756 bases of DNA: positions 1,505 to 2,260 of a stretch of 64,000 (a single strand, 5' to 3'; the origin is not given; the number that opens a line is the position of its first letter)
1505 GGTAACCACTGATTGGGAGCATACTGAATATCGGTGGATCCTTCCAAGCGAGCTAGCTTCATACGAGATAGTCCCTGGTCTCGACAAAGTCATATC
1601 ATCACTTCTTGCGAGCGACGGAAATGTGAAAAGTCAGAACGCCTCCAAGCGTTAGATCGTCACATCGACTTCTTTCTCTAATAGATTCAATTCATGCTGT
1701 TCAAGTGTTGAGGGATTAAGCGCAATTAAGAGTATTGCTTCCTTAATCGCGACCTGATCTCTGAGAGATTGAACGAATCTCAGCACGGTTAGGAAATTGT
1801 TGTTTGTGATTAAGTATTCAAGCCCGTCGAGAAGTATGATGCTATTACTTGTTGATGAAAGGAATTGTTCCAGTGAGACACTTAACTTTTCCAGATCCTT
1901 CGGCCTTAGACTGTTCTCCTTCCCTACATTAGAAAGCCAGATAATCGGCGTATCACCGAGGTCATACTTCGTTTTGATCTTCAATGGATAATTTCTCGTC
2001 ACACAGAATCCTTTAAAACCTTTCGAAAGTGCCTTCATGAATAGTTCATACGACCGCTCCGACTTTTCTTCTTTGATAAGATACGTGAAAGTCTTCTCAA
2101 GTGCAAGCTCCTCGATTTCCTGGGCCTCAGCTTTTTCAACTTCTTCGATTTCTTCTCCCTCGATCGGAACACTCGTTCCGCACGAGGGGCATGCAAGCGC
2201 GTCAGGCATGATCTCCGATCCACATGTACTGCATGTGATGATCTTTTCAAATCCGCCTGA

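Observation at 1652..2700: Isoleucyl-tRNA synthetase carries an in-frame C-terminal module of about 350 aa with HhH, zinc ribbons and a DUF835-like domain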

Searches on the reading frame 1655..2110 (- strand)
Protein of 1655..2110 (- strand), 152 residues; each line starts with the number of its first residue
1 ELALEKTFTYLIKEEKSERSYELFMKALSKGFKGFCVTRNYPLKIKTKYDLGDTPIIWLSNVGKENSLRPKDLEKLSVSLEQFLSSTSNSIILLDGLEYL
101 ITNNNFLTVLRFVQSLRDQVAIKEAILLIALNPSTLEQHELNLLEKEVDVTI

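Call 29: predict_structure(alignment_id=A1)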
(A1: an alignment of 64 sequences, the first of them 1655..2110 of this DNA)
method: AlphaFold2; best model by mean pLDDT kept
length: 152 residues; sequences in the alignment: 64
mean_pLDDT: 95.0   pTM: 0.91
mean pLDDT of the five models: 95.0, 94.9, 94.8, 94.7, 94.6
residues with pLDDT >= 90: 140; 70-90: 10; 50-70: 2; < 50: 0
segments of 3 or more residues with pLDDT < 50: none
pLDDT, mean of each block of 10 residues (from residue 1): 90 93 97 97 95 95 84 96 95 97 97 98 97 96 98 96
secondary structure, 60 per line:
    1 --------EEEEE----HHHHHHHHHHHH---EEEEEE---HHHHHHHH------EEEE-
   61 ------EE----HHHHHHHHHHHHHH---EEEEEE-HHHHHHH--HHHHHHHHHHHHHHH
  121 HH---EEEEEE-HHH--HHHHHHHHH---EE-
elements in order: E9-13 H18-29 E33-38 H42-49 E56-59 H73-86 E90-95 H97-103 H106-122 E126-131 H138-146

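Call 52: search_protein_representatives(protein=window:1655-2110:-)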
Query: 152 residues. Proteins with E-value up to 0.001 (for the whole library): 3025; up to 1e-10: 1842; up to 1e-30: 127. The best 150 are listed.
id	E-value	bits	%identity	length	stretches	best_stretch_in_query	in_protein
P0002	1.2e-70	252.2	80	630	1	3-152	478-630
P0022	7.2e-70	249.6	80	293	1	4-151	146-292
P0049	7.7e-66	236.6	71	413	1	4-152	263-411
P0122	1.1e-62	226.4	69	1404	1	4-152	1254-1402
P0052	2.5e-61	222.0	66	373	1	2-152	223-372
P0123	1.5e-56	206.5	82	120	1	33-152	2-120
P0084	2.2e-56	205.9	66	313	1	4-143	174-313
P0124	3.0e-56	205.5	61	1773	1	1-151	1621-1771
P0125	4.3e-56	205.0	68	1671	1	4-152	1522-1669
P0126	9.8e-56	203.8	60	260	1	3-152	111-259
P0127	1.0e-55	203.8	64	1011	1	4-152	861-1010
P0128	1.9e-55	202.9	62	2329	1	2-151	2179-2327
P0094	3.3e-55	202.1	61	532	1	2-151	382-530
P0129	1.4e-53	196.9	60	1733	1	7-152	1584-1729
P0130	5.4e-53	195.0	63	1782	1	4-151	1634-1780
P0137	3.3e-44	166.5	38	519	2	10-150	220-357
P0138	1.1e-43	164.9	54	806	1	4-151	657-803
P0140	1.4e-43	164.5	53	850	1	7-151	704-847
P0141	4.4e-43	162.9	54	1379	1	9-150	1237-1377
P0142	6.6e-43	162.3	33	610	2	3-151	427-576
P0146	3.3e-42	160.0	52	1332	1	4-150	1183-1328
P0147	4.0e-42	159.8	54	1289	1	4-152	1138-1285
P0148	5.4e-42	159.3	49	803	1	4-152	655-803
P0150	4.2e-41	156.5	52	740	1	5-151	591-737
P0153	5.8e-40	152.8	51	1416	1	5-151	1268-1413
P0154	7.0e-40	152.5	50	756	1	4-149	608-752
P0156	1.6e-39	151.3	37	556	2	1-149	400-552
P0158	2.7e-39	150.6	49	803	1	4-150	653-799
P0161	1.1e-38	148.6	37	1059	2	4-148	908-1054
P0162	1.5e-38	148.2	52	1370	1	8-150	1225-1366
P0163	1.6e-38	148.1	37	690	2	7-146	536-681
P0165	5.1e-38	146.5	32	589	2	2-151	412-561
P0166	5.5e-38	146.4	29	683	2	4-150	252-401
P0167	7.9e-38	145.8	48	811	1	4-150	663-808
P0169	1.5e-37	145.0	49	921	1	8-150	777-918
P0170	1.6e-37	144.9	31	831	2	4-149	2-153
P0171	1.9e-37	144.6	48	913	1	8-150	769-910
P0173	2.4e-37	144.3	47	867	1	5-151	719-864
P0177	3.9e-37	143.6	31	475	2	3-147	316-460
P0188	5.7e-35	136.6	48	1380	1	4-149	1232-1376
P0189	6.3e-35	136.4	49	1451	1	6-150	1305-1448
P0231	7.1e-31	123.3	41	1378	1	4-148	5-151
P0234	9.9e-31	122.9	42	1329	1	3-148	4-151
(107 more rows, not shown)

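Call 54: search_protein_families(library=ncbifam, proteins=[P0141, P0146, P0147, P0153, P0162, P0188, P0189], max_evalue=1e-20)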
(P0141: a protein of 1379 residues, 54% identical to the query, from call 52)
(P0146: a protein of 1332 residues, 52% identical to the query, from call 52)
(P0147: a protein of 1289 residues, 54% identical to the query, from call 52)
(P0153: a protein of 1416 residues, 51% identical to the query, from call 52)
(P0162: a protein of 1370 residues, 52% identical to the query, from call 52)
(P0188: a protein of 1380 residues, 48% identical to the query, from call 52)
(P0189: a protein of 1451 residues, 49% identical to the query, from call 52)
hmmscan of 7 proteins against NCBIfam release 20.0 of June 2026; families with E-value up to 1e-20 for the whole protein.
P0141 (1379 aa): 9 families
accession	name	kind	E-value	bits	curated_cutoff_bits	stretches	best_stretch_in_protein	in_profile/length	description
TIGR00392.1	ileS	equivalog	3.2e-91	306.8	621.4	1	9-847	6-859/861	isoleucine--tRNA ligase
TIGR00422.1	valS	equivalog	1.5e-64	218.4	612.1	1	307-889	251-809/863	valine--tRNA ligase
NF009687.0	PRK13208.1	equivalog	4.7e-59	200.3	738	1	316-874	259-796/801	valine--tRNA ligase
NF004349.1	PRK05729.1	equivalog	8.9e-55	186.3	704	1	307-877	245-780/860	valine--tRNA ligase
NF000257.1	MupA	exception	6.1e-44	150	1900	1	60-1024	55-1000/1024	mupirocin-resistant isoleucine--tRNA ligase MupA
NF000258.1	MupB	exception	1.2e-43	149.1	1900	1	62-1030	57-1012/1033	mupirocin-resistant isoleucine--tRNA ligase MupB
NF011492.0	PRK14900.1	equivalog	3.2e-33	114.7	1783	1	313-867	266-799/1044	valine--tRNA ligase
NF040702.1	ileS_w_GNAT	exception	1.6e-27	95.6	1999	0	255-420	447-602/1100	isoleucine--tRNA ligase, N-acetyltransferase domain-containing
NF008957.0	PRK12300.1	subfamily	3.6e-22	78.2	677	0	120-332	121-316/946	leucine--tRNA ligase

P0146 (1332 aa): 7 families
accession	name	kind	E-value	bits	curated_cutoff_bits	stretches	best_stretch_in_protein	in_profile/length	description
TIGR00392.1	ileS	equivalog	9.9e-83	278.7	621.4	2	5-547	4-566/861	isoleucine--tRNA ligase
NF009687.0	PRK13208.1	equivalog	3.3e-43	147.9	738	1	320-855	264-797/801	valine--tRNA ligase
TIGR00422.1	valS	equivalog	4.2e-43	147.5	612.1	1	595-919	538-859/863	valine--tRNA ligase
NF000257.1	MupA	exception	1.7e-42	145.3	1900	1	13-1011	9-1008/1024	mupirocin-resistant isoleucine--tRNA ligase MupA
NF004349.1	PRK05729.1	equivalog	2.1e-40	138.7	704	1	596-858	529-782/860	valine--tRNA ligase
NF000258.1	MupB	exception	1.2e-34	119.4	1900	1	13-979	9-983/1033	mupirocin-resistant isoleucine--tRNA ligase MupB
NF008957.0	PRK12300.1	subfamily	1.4e-21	76.2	677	0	61-298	56-292/946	leucine--tRNA ligase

P0147 (1289 aa): 9 families
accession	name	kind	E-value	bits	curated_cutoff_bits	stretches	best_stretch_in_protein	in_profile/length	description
TIGR00392.1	ileS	equivalog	7.7e-94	315.5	621.4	1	2-820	12-860/861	isoleucine--tRNA ligase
NF000257.1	MupA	exception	2.9e-75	253.7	1900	1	3-997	10-1001/1024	mupirocin-resistant isoleucine--tRNA ligase MupA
NF000258.1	MupB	exception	2.9e-73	247.2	1900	1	2-993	9-1003/1033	mupirocin-resistant isoleucine--tRNA ligase MupB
TIGR00422.1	valS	equivalog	2e-58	198.1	612.1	1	300-882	255-832/863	valine--tRNA ligase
NF009687.0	PRK13208.1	equivalog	6.6e-56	189.9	738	1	584-846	546-796/801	valine--tRNA ligase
NF004349.1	PRK05729.1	equivalog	1.5e-45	155.7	704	1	308-862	258-794/860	valine--tRNA ligase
NF011492.0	PRK14900.1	equivalog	2.3e-28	98.6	1783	1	308-840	274-800/1044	valine--tRNA ligase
NF008957.0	PRK12300.1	subfamily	4.5e-24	84.5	677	0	583-831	637-854/946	leucine--tRNA ligase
NF040702.1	ileS_w_GNAT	exception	7.7e-23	80.1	1999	0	581-789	789-994/1100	isoleucine--tRNA ligase, N-acetyltransferase domain-containing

P0153 (1416 aa): 10 families
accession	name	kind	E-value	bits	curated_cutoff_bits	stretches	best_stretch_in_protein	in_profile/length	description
TIGR00392.1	ileS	equivalog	9e-106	355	621.4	1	8-841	5-860/861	isoleucine--tRNA ligase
TIGR00422.1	valS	equivalog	2.7e-77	260.6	612.1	2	606-917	539-844/863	valine--tRNA ligase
NF000258.1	MupB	exception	1.6e-70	238.1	1900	1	60-1018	53-1007/1033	mupirocin-resistant isoleucine--tRNA ligase MupB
NF009687.0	PRK13208.1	equivalog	5.2e-67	226.7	738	1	605-867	546-796/801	valine--tRNA ligase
NF000257.1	MupA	exception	3.2e-66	223.8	1900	1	17-1020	11-1003/1024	mupirocin-resistant isoleucine--tRNA ligase MupA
NF004349.1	PRK05729.1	equivalog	1.2e-65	222.3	704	1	322-866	258-776/860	valine--tRNA ligase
NF011492.0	PRK14900.1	equivalog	8.5e-42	143.1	1783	1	322-860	274-799/1044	valine--tRNA ligase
NF040702.1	ileS_w_GNAT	exception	3.7e-28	97.7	1999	0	257-837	448-1024/1100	isoleucine--tRNA ligase, N-acetyltransferase domain-containing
NF008957.0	PRK12300.1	subfamily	1.3e-22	79.7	677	0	604-851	637-853/946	leucine--tRNA ligase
NF000540.1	alt_ValS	exception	3.9e-21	74.7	900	0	681-842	652-812/827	valine--tRNA ligase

P0162 (1370 aa): 8 families
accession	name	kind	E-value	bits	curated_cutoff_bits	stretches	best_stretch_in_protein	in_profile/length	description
TIGR00392.1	ileS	equivalog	3.9e-86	290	621.4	1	9-828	4-853/861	isoleucine--tRNA ligase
NF000257.1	MupA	exception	1.5e-59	201.7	1900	1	62-1012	54-1001/1024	mupirocin-resistant isoleucine--tRNA ligase MupA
TIGR00422.1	valS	equivalog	4.9e-59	200.2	612.1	1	599-925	538-858/863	valine--tRNA ligase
NF000258.1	MupB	exception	3.2e-50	170.9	1900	1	62-905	54-898/1033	mupirocin-resistant isoleucine--tRNA ligase MupB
NF009687.0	PRK13208.1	equivalog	7.4e-50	169.9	738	1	599-861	546-796/801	valine--tRNA ligase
NF004349.1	PRK05729.1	equivalog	3.5e-44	151.2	704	1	603-927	532-844/860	valine--tRNA ligase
NF011492.0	PRK14900.1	equivalog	7.5e-28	96.9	1783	0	600-855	545-800/1044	valine--tRNA ligase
NF008957.0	PRK12300.1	subfamily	1.2e-26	93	677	0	596-841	635-852/946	leucine--tRNA ligase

P0188 (1380 aa): 6 families
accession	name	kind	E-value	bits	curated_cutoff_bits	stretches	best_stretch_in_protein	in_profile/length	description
TIGR00392.1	ileS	equivalog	4.9e-59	200.3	621.4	1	6-832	3-854/861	isoleucine--tRNA ligase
NF000258.1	MupB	exception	2.1e-45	155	1900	1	15-1034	9-1021/1033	mupirocin-resistant isoleucine--tRNA ligase MupB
NF000257.1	MupA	exception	8.8e-45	152.8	1900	1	7-1023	3-1007/1024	mupirocin-resistant isoleucine--tRNA ligase MupA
TIGR00422.1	valS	equivalog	2.4e-42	145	612.1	1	600-925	538-855/863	valine--tRNA ligase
NF009687.0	PRK13208.1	equivalog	2e-40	138.8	738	1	600-863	546-795/801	valine--tRNA ligase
NF004349.1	PRK05729.1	equivalog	1.8e-32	112.5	704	1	601-870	529-784/860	valine--tRNA ligase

P0189 (1451 aa): 9 families
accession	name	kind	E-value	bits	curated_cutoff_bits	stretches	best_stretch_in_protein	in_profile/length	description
TIGR00392.1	ileS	equivalog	1.6e-98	331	621.4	1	7-825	4-853/861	isoleucine--tRNA ligase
NF000258.1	MupB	exception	1.2e-65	222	1900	1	61-895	55-894/1033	mupirocin-resistant isoleucine--tRNA ligase MupB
TIGR00422.1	valS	equivalog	9e-63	212.5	612.1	1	604-923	546-859/863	valine--tRNA ligase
NF000257.1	MupA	exception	1.5e-60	205.1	1900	1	61-1009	55-1001/1024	mupirocin-resistant isoleucine--tRNA ligase MupA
NF009687.0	PRK13208.1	equivalog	1.4e-59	202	738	1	606-848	556-786/801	valine--tRNA ligase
NF004349.1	PRK05729.1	equivalog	9.3e-55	186.2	704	1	604-858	536-777/860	valine--tRNA ligase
NF011492.0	PRK14900.1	equivalog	7.9e-40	136.6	1783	1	313-848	271-796/1044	valine--tRNA ligase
NF040702.1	ileS_w_GNAT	exception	1.6e-38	132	1999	1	252-492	444-676/1100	isoleucine--tRNA ligase, N-acetyltransferase domain-containing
NF008957.0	PRK12300.1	subfamily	5.4e-22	77.6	677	0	605-803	647-818/946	leucine--tRNA ligase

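Call 55: search_protein_families(library=pfam, proteins=[P0138, P0140, P0148, P0150, P0154, P0158, P0167, P0169, P0171, P0173], max_evalue=0.00001)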
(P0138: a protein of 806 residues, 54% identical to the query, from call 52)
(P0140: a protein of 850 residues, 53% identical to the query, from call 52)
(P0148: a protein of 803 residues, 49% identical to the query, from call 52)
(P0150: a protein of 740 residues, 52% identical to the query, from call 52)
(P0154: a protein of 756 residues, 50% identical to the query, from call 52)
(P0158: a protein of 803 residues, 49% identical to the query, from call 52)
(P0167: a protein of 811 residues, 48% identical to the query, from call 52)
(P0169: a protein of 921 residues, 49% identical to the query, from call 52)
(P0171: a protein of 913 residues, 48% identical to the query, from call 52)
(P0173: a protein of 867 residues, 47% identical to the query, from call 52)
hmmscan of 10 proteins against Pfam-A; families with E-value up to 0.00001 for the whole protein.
P0138 (806 aa): 1 family
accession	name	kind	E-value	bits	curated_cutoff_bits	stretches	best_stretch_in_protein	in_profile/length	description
PF05763.18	DUF835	-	7.9e-33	113.6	33.1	1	667-799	2-135/136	Protein of unknown function (DUF835)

P0140 (850 aa): 1 family
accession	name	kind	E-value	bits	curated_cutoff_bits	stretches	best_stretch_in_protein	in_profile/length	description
PF05763.18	DUF835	-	1.2e-32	112.9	33.1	1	712-843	3-135/136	Protein of unknown function (DUF835)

P0148 (803 aa): 1 family
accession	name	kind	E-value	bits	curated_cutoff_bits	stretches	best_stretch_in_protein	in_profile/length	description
PF05763.18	DUF835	-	1.2e-35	122.7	33.1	1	670-798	7-135/136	Protein of unknown function (DUF835)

P0150 (740 aa): 1 family
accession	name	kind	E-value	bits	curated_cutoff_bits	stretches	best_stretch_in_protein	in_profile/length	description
PF05763.18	DUF835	-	3.7e-33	114.6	33.1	1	600-733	2-135/136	Protein of unknown function (DUF835)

P0154 (756 aa): 1 family
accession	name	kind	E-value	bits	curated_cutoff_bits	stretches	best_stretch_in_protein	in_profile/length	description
PF05763.18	DUF835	-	5.6e-31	107.6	33.1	1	619-750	3-135/136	Protein of unknown function (DUF835)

P0158 (803 aa): 1 family
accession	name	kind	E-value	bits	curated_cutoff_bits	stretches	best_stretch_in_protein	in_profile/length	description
PF05763.18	DUF835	-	1.1e-37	129.3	33.1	1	666-797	5-136/136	Protein of unknown function (DUF835)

P0167 (811 aa): 1 family
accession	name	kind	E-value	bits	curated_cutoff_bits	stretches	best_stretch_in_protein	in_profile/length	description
PF05763.18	DUF835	-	1.1e-33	116.4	33.1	1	674-805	3-135/136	Protein of unknown function (DUF835)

P0169 (921 aa): 1 family
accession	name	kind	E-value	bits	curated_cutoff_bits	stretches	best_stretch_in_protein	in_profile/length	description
PF05763.18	DUF835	-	6.4e-35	120.3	33.1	1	787-915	6-135/136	Protein of unknown function (DUF835)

P0171 (913 aa): 1 family
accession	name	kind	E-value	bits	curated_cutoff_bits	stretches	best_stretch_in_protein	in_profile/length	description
PF05763.18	DUF835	-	1e-34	119.6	33.1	1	776-907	3-135/136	Protein of unknown function (DUF835)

P0173 (867 aa): 3 families
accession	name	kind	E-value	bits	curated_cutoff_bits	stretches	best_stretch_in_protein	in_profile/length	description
PF05763.18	DUF835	-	5.2e-31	107.7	33.1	1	736-860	10-135/136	Protein of unknown function (DUF835)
PF13248.11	Zn_ribbon_3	-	2.2e-07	30.6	27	1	247-270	3-26/26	zinc-ribbon domain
PF13240.11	Zn_Ribbon_1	-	1.6e-06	28.2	25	0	249-268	2-21/23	zinc-ribbon domain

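Call 56: search_protein_families(library=pfam, proteins=[P0128, P0124, P0130, P0129, P0231], max_evalue=0.00001)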
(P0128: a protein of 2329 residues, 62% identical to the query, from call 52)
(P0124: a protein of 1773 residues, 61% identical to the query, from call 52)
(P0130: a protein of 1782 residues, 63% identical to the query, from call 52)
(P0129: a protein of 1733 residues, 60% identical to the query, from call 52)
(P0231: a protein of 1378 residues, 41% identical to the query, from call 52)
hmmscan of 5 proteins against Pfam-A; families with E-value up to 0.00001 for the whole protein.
P0128 (2329 aa): 6 families
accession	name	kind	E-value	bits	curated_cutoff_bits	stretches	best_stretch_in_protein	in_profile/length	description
PF00133.28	tRNA-synt_1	-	1.2e-88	298.1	22.7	1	14-624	3-408/414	tRNA synthetases class I (I, L, M and V)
PF05763.18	DUF835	-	9e-35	119.9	33.1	1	2194-2323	5-135/136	Protein of unknown function (DUF835)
PF08264.19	Anticodon_1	-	1.4e-27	96.8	25.1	1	678-823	1-144/148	Anticodon-binding domain of tRNA ligase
PF19302.4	DUF5915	-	4.1e-26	92.2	27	1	844-1041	2-193/195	Domain of unknown function (DUF5915)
PF14520.12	HHH_5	-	1.9e-14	54.3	27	1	1424-1465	14-55/57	Helix-hairpin-helix domain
PF09334.17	tRNA-synt_1g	-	2e-10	40.4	20.1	0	43-187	8-149/391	tRNA synthetases class I (M)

P0124 (1773 aa): 7 families
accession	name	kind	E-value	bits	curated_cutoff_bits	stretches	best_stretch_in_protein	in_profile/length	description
PF00133.28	tRNA-synt_1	-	3.5e-95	319.6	22.7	1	19-632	2-403/414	tRNA synthetases class I (I, L, M and V)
PF05763.18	DUF835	-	2.6e-35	121.6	33.1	1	1637-1767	5-135/136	Protein of unknown function (DUF835)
PF08264.19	Anticodon_1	-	2.1e-28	99.5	25.1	1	691-838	1-146/148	Anticodon-binding domain of tRNA ligase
PF19302.4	DUF5915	-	1.1e-19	71.1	27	1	857-1053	2-192/195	Domain of unknown function (DUF5915)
PF14520.12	HHH_5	-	1.6e-17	64.1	27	2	1378-1416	14-52/57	Helix-hairpin-helix domain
PF09334.17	tRNA-synt_1g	-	3.5e-12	46.2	20.1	0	48-194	7-134/391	tRNA synthetases class I (M)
PF00633.29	HHH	-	3.5e-07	30.2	24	0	1391-1417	3-29/30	Helix-hairpin-helix motif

P0130 (1782 aa): 8 families
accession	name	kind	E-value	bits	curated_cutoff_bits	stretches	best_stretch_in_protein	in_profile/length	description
PF00133.28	tRNA-synt_1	-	5.4e-84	282.8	22.7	1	5-579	2-367/414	tRNA synthetases class I (I, L, M and V)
PF05763.18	DUF835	-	9.7e-32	110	33.1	1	1649-1776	7-135/136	Protein of unknown function (DUF835)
PF08264.19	Anticodon_1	-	1.4e-29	103.3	25.1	1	667-812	1-146/148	Anticodon-binding domain of tRNA ligase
PF19302.4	DUF5915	-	7e-22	78.4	27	1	837-1026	8-192/195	Domain of unknown function (DUF5915)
PF14520.12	HHH_5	-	4.2e-14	53.2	27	0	1442-1486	11-55/57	Helix-hairpin-helix domain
PF09334.17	tRNA-synt_1g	-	9.7e-12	44.8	20.1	0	36-182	9-136/391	tRNA synthetases class I (M)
PF14559.12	TPR_19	-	8.4e-06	26.5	25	1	1540-1595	13-68/68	Tetratricopeptide repeat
PF12826.13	HHH_2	-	8.5e-06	26.3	27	0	1453-1488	22-57/64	Helix-hairpin-helix motif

P0129 (1733 aa): 5 families
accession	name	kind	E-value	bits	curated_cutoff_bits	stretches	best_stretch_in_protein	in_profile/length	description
PF00133.28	tRNA-synt_1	-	2.2e-122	409.3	22.7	1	151-792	2-412/414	tRNA synthetases class I (I, L, M and V)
PF05763.18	DUF835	-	3.7e-36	124.3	33.1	1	1592-1724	3-135/136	Protein of unknown function (DUF835)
PF08264.19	Anticodon_1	-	1.4e-31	109.8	25.1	1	842-989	1-146/148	Anticodon-binding domain of tRNA ligase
PF09334.17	tRNA-synt_1g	-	9.5e-22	77.7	20.1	2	678-800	244-373/391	tRNA synthetases class I (M)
PF19302.4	DUF5915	-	5.3e-15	55.9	27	1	1010-1206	4-194/195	Domain of unknown function (DUF5915)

P0231 (1378 aa): 1 family
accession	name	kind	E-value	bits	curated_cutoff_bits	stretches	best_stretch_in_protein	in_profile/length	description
PF05763.18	DUF835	-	5.3e-34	117.4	33.1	1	17-150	4-135/136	Protein of unknown function (DUF835)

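Call 59: find_encoding_contigs(protein=P0153, flank=8000, max_places=3)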
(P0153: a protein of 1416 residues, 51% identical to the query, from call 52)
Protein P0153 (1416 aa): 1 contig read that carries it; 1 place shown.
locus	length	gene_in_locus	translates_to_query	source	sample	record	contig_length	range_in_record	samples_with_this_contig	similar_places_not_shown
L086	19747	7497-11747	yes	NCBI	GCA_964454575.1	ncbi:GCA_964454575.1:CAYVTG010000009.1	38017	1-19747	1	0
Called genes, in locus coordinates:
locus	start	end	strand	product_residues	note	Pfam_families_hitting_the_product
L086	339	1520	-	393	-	PF00266:Aminotran_5, PF00155:Aminotran_1_2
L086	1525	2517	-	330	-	PF00899:ThiF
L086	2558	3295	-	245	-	PF02678:Pirin, PF17954:Pirin_C_2 (weak), PF05726:Pirin_C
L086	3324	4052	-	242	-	PF20565:DUF6775, PF22529:DUF7001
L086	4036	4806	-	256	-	PF01946:Thi4, PF00890:FAD_binding_2 (weak), PF01266:DAO, PF01494:FAD_binding_3 (weak), PF03486:HI0933_like, PF07992:Pyr_redox_2 (weak), PF12831:FAD_oxidored, PF13450:NAD_binding_8, +1 more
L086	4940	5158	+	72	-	-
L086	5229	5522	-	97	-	-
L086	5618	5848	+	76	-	PF01455:HupF_HypC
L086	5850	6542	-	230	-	PF13483:Lactamase_B_3, PF12706:Lactamase_B_2 (faint)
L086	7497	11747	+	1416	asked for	PF00133:tRNA-synt_1, PF10391:DNA_pol_lambd_f (faint), PF09334:tRNA-synt_1g (weak), PF08264:Anticodon_1, PF19302:DUF5915, PF14520:HHH_5, PF05763:DUF835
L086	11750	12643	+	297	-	PF01210:NAD_Gly3P_dh_N, PF02558:ApbA, PF08546:ApbA_C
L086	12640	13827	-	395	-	PF00919:UPF0004, PF04055:Radical_SAM, PF01938:TRAM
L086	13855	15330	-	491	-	PF01943:Polysacc_synt (faint), PF03023:MurJ (weak), PF01554:MatE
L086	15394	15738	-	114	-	-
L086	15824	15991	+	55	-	-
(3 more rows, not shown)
